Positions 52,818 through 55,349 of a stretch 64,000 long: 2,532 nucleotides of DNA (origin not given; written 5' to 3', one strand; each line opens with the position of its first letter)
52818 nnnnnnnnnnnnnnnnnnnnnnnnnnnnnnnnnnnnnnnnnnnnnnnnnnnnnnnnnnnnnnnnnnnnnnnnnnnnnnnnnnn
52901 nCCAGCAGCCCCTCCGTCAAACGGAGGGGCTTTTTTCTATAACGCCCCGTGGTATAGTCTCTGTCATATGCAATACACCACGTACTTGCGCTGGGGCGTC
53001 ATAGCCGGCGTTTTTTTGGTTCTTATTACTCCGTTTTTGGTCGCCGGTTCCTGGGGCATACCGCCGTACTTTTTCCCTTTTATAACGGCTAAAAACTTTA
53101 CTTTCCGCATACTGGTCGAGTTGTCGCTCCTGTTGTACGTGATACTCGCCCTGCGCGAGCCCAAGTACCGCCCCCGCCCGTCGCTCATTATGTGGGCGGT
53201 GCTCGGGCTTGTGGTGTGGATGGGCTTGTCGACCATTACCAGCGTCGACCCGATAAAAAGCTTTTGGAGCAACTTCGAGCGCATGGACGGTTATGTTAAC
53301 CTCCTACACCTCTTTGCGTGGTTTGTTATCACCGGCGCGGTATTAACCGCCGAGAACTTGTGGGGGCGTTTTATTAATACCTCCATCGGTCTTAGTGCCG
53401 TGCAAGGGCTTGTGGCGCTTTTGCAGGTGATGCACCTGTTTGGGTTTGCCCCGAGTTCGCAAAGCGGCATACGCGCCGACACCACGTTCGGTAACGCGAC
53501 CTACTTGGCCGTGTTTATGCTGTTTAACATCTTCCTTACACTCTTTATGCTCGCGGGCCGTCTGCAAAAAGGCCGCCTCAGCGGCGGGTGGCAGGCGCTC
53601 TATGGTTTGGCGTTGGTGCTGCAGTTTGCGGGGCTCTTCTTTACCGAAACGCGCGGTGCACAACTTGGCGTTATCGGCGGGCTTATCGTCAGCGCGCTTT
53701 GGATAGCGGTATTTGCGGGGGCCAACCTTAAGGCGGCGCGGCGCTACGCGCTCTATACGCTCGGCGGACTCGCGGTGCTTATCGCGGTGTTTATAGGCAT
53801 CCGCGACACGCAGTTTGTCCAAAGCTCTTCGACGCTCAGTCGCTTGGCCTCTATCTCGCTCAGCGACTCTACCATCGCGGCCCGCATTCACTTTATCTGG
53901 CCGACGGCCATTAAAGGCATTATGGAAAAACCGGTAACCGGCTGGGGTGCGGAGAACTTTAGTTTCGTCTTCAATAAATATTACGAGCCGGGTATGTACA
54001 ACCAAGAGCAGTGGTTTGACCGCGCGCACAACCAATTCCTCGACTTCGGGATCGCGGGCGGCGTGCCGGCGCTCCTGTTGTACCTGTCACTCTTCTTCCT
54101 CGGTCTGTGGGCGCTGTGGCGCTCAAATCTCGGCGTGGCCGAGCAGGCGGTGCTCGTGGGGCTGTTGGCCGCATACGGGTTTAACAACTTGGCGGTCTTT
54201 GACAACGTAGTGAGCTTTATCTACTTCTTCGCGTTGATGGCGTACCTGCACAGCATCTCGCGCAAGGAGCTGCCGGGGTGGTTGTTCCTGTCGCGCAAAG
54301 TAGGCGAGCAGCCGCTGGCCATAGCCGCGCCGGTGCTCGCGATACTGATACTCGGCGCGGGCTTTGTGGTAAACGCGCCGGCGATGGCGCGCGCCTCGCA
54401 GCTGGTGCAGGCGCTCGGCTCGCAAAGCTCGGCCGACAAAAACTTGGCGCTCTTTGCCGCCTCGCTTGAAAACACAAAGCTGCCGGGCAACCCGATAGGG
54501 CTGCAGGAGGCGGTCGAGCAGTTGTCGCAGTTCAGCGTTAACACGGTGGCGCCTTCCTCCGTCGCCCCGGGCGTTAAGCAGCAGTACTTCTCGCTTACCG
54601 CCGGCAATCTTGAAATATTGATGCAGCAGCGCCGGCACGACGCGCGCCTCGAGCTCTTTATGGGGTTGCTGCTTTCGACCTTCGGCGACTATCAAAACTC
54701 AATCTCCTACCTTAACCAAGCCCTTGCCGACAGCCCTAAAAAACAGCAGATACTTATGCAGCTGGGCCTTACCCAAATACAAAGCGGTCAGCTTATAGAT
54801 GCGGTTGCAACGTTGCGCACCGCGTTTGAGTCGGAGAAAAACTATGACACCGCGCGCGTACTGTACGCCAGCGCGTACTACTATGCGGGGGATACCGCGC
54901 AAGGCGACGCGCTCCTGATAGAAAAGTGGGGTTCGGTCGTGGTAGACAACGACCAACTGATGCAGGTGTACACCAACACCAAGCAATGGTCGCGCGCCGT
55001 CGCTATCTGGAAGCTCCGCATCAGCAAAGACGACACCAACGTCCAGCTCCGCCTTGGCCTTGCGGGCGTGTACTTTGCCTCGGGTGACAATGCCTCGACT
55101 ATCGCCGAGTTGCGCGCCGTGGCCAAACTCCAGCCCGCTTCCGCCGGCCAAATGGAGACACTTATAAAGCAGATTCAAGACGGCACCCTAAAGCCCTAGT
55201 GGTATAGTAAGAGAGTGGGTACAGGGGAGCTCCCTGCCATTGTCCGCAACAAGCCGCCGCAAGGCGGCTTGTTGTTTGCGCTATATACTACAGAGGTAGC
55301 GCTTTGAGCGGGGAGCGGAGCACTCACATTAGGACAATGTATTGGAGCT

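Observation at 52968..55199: O-antigen-ligase/PglL-like membrane protein with a TPR tail closes the island: candidate O-oligosaccharyltransferase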

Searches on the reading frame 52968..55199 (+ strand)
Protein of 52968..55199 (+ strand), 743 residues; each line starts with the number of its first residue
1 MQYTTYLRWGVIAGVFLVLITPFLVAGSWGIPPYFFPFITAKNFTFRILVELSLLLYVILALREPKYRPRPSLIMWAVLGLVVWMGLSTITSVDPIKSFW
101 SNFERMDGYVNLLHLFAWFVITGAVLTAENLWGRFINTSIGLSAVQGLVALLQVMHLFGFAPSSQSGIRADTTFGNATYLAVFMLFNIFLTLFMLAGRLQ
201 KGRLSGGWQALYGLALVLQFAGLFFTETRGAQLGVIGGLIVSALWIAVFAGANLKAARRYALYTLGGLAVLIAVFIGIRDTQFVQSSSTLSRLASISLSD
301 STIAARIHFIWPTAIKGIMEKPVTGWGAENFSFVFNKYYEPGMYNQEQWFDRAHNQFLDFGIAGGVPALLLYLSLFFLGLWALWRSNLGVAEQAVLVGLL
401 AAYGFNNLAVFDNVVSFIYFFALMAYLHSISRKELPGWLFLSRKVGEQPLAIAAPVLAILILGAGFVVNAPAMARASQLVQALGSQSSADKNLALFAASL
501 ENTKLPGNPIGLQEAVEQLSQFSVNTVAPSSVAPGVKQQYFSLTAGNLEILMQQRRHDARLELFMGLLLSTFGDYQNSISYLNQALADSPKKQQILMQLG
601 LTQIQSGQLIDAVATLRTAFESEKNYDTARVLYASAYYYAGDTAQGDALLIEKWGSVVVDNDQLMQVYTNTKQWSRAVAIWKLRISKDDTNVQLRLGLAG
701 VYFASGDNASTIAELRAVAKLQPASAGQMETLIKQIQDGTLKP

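Call 3: search_protein_families(library=pfam, proteins=[window:52968-55199:+], max_evalue=1)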
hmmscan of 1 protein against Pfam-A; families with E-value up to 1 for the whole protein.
window:52968-55199:+ (743 aa): 17 families
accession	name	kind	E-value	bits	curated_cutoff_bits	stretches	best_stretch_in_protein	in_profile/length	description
PF04932.20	Wzy_C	-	5e-19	69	31.7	1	214-373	1-149/149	O-Antigen ligase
PF14559.12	TPR_19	-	3.5e-10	40.5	25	3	573-622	5-54/68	Tetratricopeptide repeat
PF13428.12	TPR_14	-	1.3e-06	28.9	23.5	0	563-600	5-42/44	Tetratricopeptide repeat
PF14561.12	TPR_20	-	1.9e-05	25.3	25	1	578-631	7-62/90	Tetratricopeptide repeat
PF13181.12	TPR_8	-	3.8e-05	24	25.7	0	565-586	7-28/34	Tetratricopeptide repeat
PF12895.13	ANAPC3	-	0.0011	19.7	27.2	1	574-648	4-77/82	Anaphase-promoting complex, cyclosome, subunit 3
PF24575.1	TPR_Slam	-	0.0013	19.5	35.2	1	552-612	39-100/104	Surface lipoprotein assembly modifier, N-terminal TPR repeats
PF13432.12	TPR_16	-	0.0022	18.9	32.7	1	566-619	4-57/65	Tetratricopeptide repeat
PF13371.12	TPR_9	-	0.012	16.1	35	0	565-595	35-65/73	Tetratricopeptide repeat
PF07719.23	TPR_2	-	0.013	16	27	0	566-591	8-33/34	Tetratricopeptide repeat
PF25064.1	ARM_TT21_5th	-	0.018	15.8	27.8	1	573-640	15-83/117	TT21 fifth ARM repeats domain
PF23914.1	TPR_CcmH_CycH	-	0.021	15.1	42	1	582-645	39-102/158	Cytochrome c-type biogenesis protein H TPR domain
PF13424.12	TPR_12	-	0.085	13.5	30.1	0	559-587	45-73/77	Tetratricopeptide repeat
PF25058.1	ARM_TT21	-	0.098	13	27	0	577-637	78-138/155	Tetratricopeptide repeat protein 21 ARM repeat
PF13414.12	TPR_11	-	0.12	12.6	26.8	0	573-607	8-42/42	TPR repeat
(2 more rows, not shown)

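Call 4: search_protein_families(library=ncbifam, proteins=[window:52968-55199:+], max_evalue=1)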
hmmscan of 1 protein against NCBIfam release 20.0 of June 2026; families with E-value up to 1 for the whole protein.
window:52968-55199:+ (743 aa): 12 families
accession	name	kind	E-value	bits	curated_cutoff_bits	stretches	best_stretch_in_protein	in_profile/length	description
TIGR02917.1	PEP_TPR_lipo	equivalog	7.2e-10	37.4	312.2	2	548-647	352-451/899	XrtA/PEP-CTERM system TPR-repeat protein PrsT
NF040959.1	MamA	equivalog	5.1e-08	32.6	200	1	548-636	60-148/204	magnetosome protein MamA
TIGR03939.1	PGA_TPR_OMP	equivalog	6.3e-06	24.7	366.65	2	666-732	94-160/800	poly-beta-1,6 N-acetyl-D-glucosamine export porin PgaA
NF007468.0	PRK10049.1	equivalog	0.00021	19.6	1043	1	666-728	109-171/817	poly-beta-1,6 N-acetyl-D-glucosamine export porin PgaA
TIGR02521.1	type_IV_pilW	equivalog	0.0019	17.8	154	1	589-645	27-83/234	type IV pilus biogenesis/stability protein PilW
NF033920.0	C39_PA2778_fam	equivalog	0.0053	16.2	150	0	572-647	169-244/255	PA2778 family cysteine peptidase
NF008520.0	PRK11447.1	equivalog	0.0091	13.8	858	1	572-650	282-362/1157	cellulose synthase complex outer membrane protein BcsC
NF008756.0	PRK11788.1-4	equivalog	0.013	14.6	474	0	662-692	145-177/389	lipopolysaccharide assembly protein LapB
NF008391.2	PRK11189.1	equivalog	0.027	14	250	1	565-651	71-157/297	lipoprotein NlpI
NF011172.0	PRK14574.1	equivalog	0.027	12.4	1638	1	666-725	110-169/822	poly-beta-1,6 N-acetyl-D-glucosamine export porin PgaA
NF002725.1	PRK02603.1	equivalog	0.067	13.2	143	1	563-634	76-144/173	photosystem I assembly protein Ycf3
NF047371.1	FlcA_CTERM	equivalog_domain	0.17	10.3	300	1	571-643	451-523/646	periplasmic flagellar collar protein FlcA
